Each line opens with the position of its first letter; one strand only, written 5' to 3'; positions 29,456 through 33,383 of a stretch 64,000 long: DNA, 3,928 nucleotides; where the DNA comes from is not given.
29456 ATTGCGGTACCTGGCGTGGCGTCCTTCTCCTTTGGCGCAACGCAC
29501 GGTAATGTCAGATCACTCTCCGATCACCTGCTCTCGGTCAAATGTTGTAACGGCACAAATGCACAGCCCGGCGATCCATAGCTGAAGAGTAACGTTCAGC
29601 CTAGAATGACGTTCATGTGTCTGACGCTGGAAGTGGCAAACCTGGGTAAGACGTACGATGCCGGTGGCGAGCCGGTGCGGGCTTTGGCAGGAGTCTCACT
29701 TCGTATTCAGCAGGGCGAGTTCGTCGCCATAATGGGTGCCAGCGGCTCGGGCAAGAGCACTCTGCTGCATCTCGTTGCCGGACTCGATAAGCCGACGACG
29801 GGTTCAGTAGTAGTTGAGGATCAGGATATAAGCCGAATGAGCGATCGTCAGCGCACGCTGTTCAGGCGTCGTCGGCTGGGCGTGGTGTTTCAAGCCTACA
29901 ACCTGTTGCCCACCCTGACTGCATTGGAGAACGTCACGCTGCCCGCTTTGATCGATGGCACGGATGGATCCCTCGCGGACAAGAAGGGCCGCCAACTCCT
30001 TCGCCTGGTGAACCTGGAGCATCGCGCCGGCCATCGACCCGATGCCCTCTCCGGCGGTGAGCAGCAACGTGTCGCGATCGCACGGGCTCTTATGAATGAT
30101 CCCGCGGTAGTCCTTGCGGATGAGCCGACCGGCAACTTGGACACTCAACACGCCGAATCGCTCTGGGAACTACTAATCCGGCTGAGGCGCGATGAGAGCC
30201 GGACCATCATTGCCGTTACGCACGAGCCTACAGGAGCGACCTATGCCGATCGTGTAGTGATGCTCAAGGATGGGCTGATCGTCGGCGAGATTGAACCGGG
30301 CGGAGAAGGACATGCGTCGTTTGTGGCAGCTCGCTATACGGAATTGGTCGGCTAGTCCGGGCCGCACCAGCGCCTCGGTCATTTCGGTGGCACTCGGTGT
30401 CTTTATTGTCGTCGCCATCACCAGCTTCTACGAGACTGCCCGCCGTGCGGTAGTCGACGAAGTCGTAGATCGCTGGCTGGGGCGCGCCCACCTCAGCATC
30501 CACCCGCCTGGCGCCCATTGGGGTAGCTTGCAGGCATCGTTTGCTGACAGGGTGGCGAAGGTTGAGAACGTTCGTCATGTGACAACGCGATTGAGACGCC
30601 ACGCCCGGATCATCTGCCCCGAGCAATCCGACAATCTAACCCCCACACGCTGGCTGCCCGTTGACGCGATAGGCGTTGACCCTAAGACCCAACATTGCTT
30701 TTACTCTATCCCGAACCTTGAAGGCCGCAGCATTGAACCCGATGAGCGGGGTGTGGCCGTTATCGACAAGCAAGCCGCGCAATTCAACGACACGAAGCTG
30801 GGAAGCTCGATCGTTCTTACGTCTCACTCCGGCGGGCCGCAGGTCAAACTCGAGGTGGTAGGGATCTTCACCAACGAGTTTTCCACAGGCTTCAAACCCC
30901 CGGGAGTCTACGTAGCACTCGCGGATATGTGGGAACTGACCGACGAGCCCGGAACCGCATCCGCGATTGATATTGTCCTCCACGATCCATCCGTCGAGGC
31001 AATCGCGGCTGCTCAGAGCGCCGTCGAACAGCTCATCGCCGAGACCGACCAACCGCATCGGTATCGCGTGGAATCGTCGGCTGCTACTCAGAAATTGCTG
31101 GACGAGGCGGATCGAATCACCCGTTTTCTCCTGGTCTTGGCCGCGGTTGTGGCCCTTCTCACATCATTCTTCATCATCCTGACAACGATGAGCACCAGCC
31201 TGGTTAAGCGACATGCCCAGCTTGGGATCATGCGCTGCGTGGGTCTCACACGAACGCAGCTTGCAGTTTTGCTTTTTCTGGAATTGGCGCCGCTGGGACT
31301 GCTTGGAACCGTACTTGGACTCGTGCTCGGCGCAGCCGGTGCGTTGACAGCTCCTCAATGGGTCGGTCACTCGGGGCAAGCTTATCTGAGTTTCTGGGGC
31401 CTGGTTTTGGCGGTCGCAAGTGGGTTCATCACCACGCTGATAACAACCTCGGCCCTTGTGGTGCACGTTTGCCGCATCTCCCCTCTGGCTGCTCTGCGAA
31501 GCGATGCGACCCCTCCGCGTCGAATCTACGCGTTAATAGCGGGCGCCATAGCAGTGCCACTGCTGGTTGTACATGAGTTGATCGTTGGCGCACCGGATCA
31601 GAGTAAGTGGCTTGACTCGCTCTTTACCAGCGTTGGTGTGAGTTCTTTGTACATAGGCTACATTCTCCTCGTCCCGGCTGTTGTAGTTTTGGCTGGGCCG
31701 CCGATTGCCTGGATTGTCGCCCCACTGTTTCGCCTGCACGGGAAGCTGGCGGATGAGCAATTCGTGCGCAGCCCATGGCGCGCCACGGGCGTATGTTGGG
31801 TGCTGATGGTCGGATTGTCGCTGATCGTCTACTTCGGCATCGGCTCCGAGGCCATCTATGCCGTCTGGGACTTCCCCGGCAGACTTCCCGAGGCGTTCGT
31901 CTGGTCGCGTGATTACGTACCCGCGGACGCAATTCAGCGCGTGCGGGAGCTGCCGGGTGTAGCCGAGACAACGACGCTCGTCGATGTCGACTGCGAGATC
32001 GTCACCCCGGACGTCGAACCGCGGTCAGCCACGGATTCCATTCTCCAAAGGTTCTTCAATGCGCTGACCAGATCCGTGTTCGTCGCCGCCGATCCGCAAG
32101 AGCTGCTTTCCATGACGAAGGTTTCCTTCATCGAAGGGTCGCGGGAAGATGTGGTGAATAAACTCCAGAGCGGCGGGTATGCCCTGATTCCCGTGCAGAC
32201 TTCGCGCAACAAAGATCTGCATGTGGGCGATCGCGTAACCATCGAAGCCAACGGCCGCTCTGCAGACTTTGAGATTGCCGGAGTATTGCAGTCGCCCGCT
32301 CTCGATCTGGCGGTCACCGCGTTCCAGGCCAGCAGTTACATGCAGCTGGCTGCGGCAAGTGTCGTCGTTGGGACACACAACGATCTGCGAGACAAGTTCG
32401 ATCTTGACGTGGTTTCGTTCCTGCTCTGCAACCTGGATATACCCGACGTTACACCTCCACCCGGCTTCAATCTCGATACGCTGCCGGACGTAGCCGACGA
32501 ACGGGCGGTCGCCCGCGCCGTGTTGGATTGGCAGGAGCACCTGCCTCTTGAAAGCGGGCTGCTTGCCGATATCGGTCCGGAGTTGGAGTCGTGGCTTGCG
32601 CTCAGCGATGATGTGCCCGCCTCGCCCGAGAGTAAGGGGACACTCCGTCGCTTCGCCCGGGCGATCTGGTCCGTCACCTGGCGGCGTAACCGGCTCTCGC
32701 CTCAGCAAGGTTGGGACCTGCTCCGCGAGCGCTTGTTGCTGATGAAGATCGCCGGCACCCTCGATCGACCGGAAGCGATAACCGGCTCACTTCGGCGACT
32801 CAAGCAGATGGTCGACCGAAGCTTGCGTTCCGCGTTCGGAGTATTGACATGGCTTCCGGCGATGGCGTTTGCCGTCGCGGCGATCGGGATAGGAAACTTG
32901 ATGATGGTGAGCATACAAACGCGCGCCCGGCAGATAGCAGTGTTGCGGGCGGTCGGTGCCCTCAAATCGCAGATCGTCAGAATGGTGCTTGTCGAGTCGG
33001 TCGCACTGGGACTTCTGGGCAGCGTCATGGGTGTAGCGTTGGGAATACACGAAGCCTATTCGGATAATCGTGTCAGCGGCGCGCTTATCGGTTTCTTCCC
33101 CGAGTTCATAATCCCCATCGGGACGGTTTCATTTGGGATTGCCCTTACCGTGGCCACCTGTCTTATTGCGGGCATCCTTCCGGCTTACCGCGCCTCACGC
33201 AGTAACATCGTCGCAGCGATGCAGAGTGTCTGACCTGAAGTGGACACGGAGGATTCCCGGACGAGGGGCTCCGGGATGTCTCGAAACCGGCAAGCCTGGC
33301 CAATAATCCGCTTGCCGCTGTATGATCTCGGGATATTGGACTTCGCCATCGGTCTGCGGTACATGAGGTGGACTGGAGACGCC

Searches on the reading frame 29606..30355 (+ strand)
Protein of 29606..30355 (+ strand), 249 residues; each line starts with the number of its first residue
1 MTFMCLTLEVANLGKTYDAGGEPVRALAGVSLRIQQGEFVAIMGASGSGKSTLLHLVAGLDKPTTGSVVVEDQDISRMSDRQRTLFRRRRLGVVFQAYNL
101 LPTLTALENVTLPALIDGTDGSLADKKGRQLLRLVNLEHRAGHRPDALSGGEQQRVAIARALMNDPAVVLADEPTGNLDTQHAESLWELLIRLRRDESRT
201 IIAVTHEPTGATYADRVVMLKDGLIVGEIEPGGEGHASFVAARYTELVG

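Call 4: search_protein_families(library=pfam, proteins=[window:29606-30355:+])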
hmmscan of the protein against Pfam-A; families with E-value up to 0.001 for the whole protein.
window:29606-30355:+ (249 aa): 5 families
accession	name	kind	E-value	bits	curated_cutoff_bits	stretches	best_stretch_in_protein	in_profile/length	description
PF00005.33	ABC_tran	-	5.4e-36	124.7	25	1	28-175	2-136/137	ABC transporter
PF02463.25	SMC_N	-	8.7e-06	25.7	40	0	132-218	121-209/220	RecF/RecN/SMC N terminal domain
PF13191.12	AAA_16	-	9.5e-05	23.4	32.6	1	32-197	19-127/167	AAA ATPase domain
PF13304.12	AAA_21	-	0.00027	21.6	27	0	75-208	167-300/304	AAA domain, putative AbiEii toxin, Type IV TA system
PF13555.12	AAA_29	-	0.00027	21.1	27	1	31-54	16-39/61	P-loop containing region of AAA domain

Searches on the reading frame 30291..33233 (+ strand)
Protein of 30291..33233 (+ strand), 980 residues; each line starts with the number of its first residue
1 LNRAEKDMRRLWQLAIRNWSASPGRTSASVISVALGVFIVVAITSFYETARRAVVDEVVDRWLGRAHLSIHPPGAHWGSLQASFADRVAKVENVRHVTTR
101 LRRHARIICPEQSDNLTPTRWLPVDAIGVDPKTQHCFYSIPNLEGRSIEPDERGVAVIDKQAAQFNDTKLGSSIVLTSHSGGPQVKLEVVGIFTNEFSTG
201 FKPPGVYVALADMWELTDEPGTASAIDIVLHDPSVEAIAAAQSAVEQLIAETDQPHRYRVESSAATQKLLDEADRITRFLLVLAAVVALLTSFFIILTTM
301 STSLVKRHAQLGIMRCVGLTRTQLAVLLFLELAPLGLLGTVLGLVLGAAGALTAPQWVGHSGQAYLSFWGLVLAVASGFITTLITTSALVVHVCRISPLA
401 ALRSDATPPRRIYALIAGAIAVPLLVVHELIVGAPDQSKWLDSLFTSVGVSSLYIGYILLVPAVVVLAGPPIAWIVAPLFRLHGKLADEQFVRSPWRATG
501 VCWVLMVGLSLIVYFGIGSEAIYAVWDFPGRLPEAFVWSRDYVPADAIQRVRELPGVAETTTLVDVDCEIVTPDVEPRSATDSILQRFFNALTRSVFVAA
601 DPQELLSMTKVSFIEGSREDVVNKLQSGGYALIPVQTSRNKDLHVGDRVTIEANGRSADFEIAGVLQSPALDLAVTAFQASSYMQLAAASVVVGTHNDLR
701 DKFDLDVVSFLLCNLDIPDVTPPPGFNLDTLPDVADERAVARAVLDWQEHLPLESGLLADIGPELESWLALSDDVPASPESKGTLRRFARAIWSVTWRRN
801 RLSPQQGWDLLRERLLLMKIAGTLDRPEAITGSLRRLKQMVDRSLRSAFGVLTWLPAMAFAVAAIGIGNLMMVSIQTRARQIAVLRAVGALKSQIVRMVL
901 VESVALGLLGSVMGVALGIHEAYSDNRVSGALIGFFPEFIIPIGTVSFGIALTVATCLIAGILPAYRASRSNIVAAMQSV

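Call 16: search_protein_families(library=pfam, proteins=[window:30291-33233:+], max_evalue=0.00001)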
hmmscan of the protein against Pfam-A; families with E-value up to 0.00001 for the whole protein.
window:30291-33233:+ (980 aa): 2 families
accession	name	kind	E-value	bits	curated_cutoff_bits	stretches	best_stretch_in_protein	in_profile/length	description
PF02687.27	FtsX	-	1.3e-27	96.7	25.5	2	856-973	4-120/120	FtsX-like permease C-terminal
PF12704.14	MacB_PCD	-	6.7e-19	69.4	27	1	28-247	3-206/207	MacB-like periplasmic core domain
